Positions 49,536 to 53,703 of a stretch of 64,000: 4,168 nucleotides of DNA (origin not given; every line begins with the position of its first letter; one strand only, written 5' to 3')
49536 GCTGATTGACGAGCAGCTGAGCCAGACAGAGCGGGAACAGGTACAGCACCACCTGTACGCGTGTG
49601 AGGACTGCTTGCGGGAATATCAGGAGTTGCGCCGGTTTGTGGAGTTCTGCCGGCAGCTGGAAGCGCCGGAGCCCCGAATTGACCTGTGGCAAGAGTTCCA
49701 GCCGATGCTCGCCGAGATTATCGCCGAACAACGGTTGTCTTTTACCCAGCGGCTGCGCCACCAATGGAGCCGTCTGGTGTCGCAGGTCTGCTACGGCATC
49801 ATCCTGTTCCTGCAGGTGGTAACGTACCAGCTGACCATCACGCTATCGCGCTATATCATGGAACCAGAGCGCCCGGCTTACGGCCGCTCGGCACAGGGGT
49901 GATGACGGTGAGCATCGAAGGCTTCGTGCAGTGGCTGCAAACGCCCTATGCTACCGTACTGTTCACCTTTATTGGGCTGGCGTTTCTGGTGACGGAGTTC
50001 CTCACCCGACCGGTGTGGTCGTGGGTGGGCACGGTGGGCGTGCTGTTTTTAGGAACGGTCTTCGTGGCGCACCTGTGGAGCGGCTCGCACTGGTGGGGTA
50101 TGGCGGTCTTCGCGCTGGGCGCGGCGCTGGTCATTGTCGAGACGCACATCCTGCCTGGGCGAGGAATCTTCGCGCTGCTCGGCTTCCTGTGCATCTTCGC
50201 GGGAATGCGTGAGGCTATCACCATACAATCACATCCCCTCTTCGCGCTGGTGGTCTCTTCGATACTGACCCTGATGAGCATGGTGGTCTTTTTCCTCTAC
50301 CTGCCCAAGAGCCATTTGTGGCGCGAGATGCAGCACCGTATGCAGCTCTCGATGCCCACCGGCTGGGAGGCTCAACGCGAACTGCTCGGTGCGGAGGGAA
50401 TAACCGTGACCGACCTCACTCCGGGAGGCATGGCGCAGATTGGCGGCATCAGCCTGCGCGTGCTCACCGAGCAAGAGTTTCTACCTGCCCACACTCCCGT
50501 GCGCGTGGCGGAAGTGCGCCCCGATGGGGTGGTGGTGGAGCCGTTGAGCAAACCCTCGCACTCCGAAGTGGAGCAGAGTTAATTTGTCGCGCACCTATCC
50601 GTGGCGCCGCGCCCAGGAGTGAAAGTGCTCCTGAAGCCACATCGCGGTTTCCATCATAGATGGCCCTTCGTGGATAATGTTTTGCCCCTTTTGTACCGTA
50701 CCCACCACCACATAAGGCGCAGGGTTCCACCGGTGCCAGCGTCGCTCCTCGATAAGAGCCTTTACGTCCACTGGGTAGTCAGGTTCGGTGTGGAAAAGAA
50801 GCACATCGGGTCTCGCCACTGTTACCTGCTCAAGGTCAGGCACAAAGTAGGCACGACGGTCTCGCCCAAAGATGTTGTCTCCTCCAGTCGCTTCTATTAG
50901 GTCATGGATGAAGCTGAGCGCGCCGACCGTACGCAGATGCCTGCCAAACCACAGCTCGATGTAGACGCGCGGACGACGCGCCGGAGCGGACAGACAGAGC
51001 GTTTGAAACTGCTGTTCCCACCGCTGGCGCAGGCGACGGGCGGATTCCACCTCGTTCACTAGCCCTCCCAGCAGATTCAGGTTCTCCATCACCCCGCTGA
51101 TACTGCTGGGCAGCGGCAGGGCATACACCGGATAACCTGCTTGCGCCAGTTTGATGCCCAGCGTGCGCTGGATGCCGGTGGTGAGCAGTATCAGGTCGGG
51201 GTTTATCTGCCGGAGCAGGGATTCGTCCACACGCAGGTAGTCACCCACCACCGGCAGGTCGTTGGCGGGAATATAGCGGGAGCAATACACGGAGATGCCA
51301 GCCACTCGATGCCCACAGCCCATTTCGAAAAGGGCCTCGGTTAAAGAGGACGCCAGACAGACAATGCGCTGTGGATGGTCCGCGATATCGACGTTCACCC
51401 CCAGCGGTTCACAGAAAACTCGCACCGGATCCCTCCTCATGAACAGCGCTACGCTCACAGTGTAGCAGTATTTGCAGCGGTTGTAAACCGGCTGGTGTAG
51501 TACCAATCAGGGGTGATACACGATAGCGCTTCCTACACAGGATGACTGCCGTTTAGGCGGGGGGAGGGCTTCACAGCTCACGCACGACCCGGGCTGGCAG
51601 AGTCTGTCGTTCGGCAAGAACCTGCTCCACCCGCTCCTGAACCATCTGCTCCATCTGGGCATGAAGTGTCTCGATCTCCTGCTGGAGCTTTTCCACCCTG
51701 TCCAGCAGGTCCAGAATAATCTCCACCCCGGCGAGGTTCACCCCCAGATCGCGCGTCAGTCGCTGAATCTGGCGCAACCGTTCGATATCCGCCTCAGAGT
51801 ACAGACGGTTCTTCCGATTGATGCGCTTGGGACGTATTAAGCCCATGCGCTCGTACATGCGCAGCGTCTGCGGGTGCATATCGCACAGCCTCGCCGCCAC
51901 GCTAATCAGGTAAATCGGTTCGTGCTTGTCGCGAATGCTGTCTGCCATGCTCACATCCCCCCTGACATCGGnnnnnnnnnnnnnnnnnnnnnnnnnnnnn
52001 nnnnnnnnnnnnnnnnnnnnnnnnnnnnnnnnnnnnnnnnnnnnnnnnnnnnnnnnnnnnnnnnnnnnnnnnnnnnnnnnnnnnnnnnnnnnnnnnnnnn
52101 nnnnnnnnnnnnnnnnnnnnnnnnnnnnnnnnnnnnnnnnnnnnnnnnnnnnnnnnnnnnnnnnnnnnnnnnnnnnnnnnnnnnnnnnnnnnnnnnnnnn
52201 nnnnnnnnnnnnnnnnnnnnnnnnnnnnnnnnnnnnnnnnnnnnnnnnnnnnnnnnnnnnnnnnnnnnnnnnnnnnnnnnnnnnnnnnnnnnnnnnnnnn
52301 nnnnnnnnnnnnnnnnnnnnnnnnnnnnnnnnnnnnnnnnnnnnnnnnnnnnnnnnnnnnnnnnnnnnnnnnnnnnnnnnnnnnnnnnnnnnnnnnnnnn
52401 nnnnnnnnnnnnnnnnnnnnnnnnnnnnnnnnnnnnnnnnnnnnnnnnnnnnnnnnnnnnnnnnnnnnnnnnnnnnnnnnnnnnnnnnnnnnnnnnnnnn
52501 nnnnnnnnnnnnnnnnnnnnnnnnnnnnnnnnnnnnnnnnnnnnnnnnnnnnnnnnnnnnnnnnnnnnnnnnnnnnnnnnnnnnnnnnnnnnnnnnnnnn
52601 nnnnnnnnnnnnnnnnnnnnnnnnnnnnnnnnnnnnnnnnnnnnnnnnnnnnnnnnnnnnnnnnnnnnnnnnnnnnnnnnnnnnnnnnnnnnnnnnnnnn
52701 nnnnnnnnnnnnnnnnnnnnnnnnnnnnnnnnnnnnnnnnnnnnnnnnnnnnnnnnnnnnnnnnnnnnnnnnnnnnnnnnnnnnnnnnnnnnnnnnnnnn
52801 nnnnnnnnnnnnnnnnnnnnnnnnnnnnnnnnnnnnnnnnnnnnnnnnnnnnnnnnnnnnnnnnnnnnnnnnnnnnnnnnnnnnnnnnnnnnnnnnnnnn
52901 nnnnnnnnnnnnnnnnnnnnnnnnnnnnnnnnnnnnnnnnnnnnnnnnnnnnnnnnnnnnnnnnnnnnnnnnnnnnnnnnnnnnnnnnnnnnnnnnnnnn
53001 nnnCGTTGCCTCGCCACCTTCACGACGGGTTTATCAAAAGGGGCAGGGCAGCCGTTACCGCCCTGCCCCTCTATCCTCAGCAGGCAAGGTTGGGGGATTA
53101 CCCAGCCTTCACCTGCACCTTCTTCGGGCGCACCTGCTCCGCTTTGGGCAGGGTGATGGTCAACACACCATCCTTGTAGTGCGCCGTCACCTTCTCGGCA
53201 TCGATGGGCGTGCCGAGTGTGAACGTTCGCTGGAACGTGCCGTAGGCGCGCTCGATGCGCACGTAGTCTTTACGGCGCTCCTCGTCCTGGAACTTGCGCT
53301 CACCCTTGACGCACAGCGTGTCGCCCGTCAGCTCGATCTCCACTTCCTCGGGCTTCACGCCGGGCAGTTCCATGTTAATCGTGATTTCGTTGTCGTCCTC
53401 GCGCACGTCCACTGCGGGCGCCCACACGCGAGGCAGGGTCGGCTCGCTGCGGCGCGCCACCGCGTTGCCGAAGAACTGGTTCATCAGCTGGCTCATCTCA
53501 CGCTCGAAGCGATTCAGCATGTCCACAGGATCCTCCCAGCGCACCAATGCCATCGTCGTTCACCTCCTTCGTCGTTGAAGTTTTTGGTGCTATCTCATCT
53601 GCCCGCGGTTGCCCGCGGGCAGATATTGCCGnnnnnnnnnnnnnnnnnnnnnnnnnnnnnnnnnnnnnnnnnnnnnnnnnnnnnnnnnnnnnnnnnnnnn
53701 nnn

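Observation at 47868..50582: Met-rich secreted protein, ECF sigma, zf-HC2 anti-sigma and NfeD: a candidate metal or envelope stress sensing module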

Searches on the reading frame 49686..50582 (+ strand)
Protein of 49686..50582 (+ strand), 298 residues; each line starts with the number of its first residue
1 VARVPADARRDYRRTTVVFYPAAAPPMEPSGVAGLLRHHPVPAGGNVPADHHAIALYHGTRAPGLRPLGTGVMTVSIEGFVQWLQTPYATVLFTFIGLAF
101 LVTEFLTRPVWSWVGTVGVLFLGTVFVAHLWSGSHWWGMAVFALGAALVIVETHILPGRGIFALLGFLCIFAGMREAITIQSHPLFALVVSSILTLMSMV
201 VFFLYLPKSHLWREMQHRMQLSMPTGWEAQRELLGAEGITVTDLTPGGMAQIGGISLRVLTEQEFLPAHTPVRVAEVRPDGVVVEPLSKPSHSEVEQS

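Call 3: search_protein_families(library=pfam, proteins=[window:49686-50582:+], max_evalue=0.01)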
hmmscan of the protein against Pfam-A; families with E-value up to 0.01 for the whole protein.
window:49686-50582:+ (298 aa): 2 families
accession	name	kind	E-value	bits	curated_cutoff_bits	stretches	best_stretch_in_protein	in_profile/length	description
PF24961.1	NfeD_membrane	-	2.6e-13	50.5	26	1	90-203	3-118/119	NfeD integral membrane domain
PF01957.25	NfeD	-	2.2e-08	34.6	29.1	1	232-278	3-49/57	NfeD-like C-terminal, partner-binding domain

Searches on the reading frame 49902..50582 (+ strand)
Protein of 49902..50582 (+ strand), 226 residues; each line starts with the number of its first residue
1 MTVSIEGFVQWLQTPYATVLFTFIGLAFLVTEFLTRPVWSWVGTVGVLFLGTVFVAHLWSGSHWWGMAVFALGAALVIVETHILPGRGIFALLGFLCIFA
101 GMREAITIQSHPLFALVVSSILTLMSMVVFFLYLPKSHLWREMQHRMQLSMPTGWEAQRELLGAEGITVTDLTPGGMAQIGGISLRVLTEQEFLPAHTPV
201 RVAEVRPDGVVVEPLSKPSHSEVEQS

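Call 5: search_protein_families(library=ncbifam, proteins=[window:49902-50582:+], max_evalue=0.01)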
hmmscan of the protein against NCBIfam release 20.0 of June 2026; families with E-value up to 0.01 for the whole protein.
window:49902-50582:+ (226 aa): 0 families

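Call 14: find_homologous_proteins(query=window:49902-50582:+, max_evalue=0.001)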
Query window:49902-50582:+ (226 aa): 17 proteins with E <= 0.001 among 1487 candidates.
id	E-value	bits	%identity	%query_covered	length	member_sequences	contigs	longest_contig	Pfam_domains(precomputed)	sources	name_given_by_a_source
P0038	2.2e-142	491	99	100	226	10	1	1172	PF24961.2,PF01957.26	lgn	-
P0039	4.3e-127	440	88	100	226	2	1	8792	PF24961.2,PF01957.26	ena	-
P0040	1.2e-126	439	87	100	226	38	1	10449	PF24961.2,PF01957.26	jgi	jgi:membrane-bound ClpP family serine protease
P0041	1.2e-124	433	85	100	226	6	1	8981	PF24961.2,PF01957.26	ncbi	-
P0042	6.4e-119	414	85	98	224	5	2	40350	PF24961.2,PF01957.26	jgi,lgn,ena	-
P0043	1.2e-118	413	83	99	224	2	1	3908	PF24961.2,PF01957.26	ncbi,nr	ncbi:MAG: NfeD family protein [Armatimonadota bacterium]|nr:NfeD family protein [Armatimonadota bact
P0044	1.4e-117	409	82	99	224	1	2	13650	PF24961.2,PF01957.26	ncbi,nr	ncbi:MAG: NfeD family protein [Armatimonadota bacterium]|nr:hypothetical protein [bacterium] MDW8321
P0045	1.7e-115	403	82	98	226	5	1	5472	PF24961.2,PF01957.26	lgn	-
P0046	7.0e-115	401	81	98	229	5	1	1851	PF24961.2,PF01957.26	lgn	-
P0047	9.2e-115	400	83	97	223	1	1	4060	PF24961.2,PF01957.26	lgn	-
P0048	1.6e-113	396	81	100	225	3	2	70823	PF24961.2,PF01957.26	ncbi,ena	-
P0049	2.3e-113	396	80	100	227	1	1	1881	PF24961.2,PF01957.26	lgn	-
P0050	3.0e-112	392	82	98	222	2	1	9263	PF24961.2,PF01957.26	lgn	-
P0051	4.6e-111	388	79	99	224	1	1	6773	PF24961.2,PF01957.26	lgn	-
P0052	1.5e-108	380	77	98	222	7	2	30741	PF24961.2,PF01957.26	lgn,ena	-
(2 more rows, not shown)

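Call 49: find_related_loci(query=window:49902-50582:+, collection=metagenome_contigs, flank=6000)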
Query window:49902-50582:+ (226 aa) in metagenome_contigs; peptide patterns used: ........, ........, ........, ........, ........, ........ (x = any residue, [..] = any of these).
111 stretches matched a pattern; 14 encode a relative of the query (tblastn E <= 1e-3); 14 distinct loci.
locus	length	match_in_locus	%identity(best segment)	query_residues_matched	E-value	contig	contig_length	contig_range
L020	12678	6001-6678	96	1-226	2e-142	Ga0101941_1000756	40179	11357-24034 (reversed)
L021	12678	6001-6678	91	1-226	1e-135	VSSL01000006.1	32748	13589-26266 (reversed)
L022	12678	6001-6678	88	1-226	2e-132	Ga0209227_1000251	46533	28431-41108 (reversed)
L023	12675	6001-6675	85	1-225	9e-130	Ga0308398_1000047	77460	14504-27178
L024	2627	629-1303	86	1-225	2e-135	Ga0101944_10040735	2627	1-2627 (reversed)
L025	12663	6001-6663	85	5-225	2e-122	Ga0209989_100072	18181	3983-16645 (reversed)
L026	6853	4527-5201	81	1-226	9e-119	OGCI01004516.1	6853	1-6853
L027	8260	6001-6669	82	3-225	1e-118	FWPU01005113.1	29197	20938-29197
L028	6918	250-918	82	3-225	1e-118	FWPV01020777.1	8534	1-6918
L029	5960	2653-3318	81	5-226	2e-118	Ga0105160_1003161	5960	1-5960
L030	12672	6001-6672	79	3-226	2e-116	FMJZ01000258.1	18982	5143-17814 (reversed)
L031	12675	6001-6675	86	1-225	3e-129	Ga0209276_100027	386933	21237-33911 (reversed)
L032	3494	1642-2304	71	2-222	2e-103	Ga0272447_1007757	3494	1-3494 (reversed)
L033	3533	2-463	79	72-226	5e-77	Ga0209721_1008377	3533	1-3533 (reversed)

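Call 75: search_solved_structures(query=window:49902-50579:+, max_evalue=1)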
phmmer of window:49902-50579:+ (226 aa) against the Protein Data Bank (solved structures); distinct sequences matched with E-value up to 1: 0.

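Call 97: predict_structure(alignment_id=A5)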
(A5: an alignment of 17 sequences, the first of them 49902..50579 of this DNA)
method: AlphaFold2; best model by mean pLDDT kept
length: 226 residues; sequences in the alignment: 17
mean_pLDDT: 75.3   pTM: 0.49
mean pLDDT of the five models: 75.3, 70.5, 66.9, 65.9, 53.1
residues with pLDDT >= 90: 1; 70-90: 171; 50-70: 48; < 50: 6
segments of 3 or more residues with pLDDT < 50: 224-226
pLDDT, mean of each block of 10 residues (from residue 1): 75 84 85 71 85 84 81 85 74 83 75 76 75 69 67 57 79 73 73 77 78 70 46
secondary structure, 60 per line:
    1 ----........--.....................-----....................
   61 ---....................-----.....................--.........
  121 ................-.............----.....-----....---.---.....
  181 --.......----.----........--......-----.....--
elements in order: H5-12 H15-35 H41-60 H64-83 H89-109 H112-136 H138-150 H155-159 E165-168 E176-180 E183-189 E199-206 E209-214 H220-224

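Call 99: fold_search(model_id=the predicted structure, library=pdb)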
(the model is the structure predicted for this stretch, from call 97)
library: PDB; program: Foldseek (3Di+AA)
matches with E <= 10: 201; with E <= 0.001: 2
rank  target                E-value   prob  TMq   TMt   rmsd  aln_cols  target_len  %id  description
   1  8z5g_AA               2.5e-05  1.00  0.24  0.36  10.3       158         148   20  Cryo-EM structure of E.coli SPFH-NfeD family protein complex QmcA-YbbJ (released 2024-08-21)
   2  3wwv                  8.4e-04  1.00  0.25  0.84   1.5        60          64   23  C-terminal domain of stomatin operon partner protein 1510-C from Pyrococcus horikoshii (released 2014-10-01)
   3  3cp0                  2.9e-03  1.00  0.24  0.82   1.7        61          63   15  Crystal structure of the soluble domain of membrane protein implicated in regulation of membrane protease activity from  (released 2008-04-15)
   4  2k5h_MODEL_1_A        7.0e-03  1.00  0.24  0.53   1.3        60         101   23  Solution NMR structure of protein encoded by MTH693 from Methanobacterium thermoautotrophicum: Northeast Struc (released 2008-08-19)
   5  7pkq_a                3.1e-02  0.96  0.18  0.19   6.7        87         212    9  Small subunit of the Chlamydomonas reinhardtii mitoribosome (released 2023-06-14)
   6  2exd_MODEL_1_A        5.6e-02  1.00  0.23  0.64   2.7        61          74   21  The solution structure of the C-terminal domain of a nfeD homolog from Pyrococcus horikoshii (released 2006-12-12)
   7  4nni_A                5.6e-02  0.98  0.18  0.23   3.8        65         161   14  Structural basis for targeting the ribosomal protein S1 of Mycobacterium tuberculosis by pyrazinamide (released 2014-12-24)
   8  4r71_F                8.1e-02  0.89  0.20  0.26   6.3        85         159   18  Structure of the Qbeta holoenzyme complex in the P1211 crystal form (released 2015-09-23)
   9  2ix0                  9.5e-02  0.28  0.18  0.09  17.3       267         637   11  RNase II (released 2006-10-05)
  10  1k3r_A                1.1e-01  0.98  0.18  0.16   4.6        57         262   23  Crystal Structure of the Methyltransferase with a Knot from Methanobacterium thermoautotrophicum (released 2002-05-15)
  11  9tvu_a                1.1e-01  0.85  0.18  0.18  10.0        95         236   14  Structure of the Chlamydomonas reinhardtii chlororibosome (released 2026-02-18)
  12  8peg_Z                1.1e-01  0.75  0.15  0.19   7.4        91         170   13  Escherichia coli paused disome complex (queueing 70S non-rotated closed PRE state) (released 2024-03-06)
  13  5xgu_B                1.1e-01  0.57  0.21  0.09  11.6       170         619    9  Escherichia coli. RNase R (released 2017-10-18)
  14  7a05_MODEL_1_A        1.9e-01  0.89  0.17  0.21   4.2        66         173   17  NMR structure of D3-D4 domains of Vibrio vulnificus ribosomal protein S1 (released 2021-06-23)
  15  1k3r_B                1.9e-01  0.89  0.17  0.15   5.1        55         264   22  Crystal Structure of the Methyltransferase with a Knot from Methanobacterium thermoautotrophicum (released 2002-05-15)
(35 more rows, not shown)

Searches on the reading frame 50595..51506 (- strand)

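Call 3: search_protein_families(library=pfam, proteins=[window:50595-51506:-], max_evalue=0.01)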
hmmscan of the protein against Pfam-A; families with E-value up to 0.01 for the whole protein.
window:50595-51506:- (303 aa): 1 family
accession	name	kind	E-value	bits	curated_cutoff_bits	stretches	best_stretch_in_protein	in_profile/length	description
PF01497.23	Peripla_BP_2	-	5.7e-18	65.6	27.5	1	48-259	1-219/235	Periplasmic binding protein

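Call 5: search_protein_families(library=ncbifam, proteins=[window:50595-51506:-], max_evalue=0.01)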
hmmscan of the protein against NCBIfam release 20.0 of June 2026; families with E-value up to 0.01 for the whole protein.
window:50595-51506:- (303 aa): 5 families
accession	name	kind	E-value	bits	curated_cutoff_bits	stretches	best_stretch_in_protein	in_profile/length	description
TIGR04281.1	peripla_PGF_1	equivalog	2.3e-23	82.9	325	1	36-245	12-222/330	PGF-CTERM-anchored ABC transporter substrate-binding protein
TIGR03659.1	IsdE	equivalog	2e-11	43.6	298.65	1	82-239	74-231/292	heme ABC transporter substrate-binding protein IsdE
NF038402.1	TroA_like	subfamily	2.1e-11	43.8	30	1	47-242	1-189/219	helical backbone metal receptor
NF002894.0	PRK03379.1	equivalog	2.9e-09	36.5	234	1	45-249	23-225/266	vitamin B12 ABC transporter substrate-binding protein BtuF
TIGR03868.1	F420-O_ABCperi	hypoth_equivalog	0.00018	20.9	392.4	1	35-106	7-82/287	putative F420-0 ABC transporter substrate-binding protein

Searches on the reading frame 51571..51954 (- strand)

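Call 3: search_protein_families(library=pfam, proteins=[window:51571-51954:-], max_evalue=0.01)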
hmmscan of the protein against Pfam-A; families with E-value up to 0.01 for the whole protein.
window:51571-51954:- (127 aa): 4 families
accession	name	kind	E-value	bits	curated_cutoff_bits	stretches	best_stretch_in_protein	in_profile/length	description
PF13591.12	MerR_2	-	4.4e-19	68.5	29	1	22-97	8-82/84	MerR HTH family regulatory protein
PF13411.12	MerR_1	-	4.4e-18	65.6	21.6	1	15-82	1-67/69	MerR HTH family regulatory protein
PF00376.29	MerR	-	9.7e-09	35.3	28.2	1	17-52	2-38/38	MerR family regulatory protein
PF16740.10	SKA2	-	0.0062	16.8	30.1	0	80-119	40-79/110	Spindle and kinetochore-associated protein 2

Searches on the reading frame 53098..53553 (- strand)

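Call 61: search_protein_families(library=pfam, proteins=[window:53098-53553:-], max_evalue=0.00001)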
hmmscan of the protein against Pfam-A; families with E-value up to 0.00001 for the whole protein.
window:53098-53553:- (151 aa): 2 families
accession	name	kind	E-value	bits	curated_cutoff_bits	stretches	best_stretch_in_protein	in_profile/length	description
PF00011.27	HSP20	-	6.5e-27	94.1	20.8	1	49-148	1-101/102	Hsp20/alpha crystallin family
PF17886.7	ArsA_HSP20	-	3.9e-07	30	22.5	1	54-134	1-62/63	HSP20-like domain found in ArsA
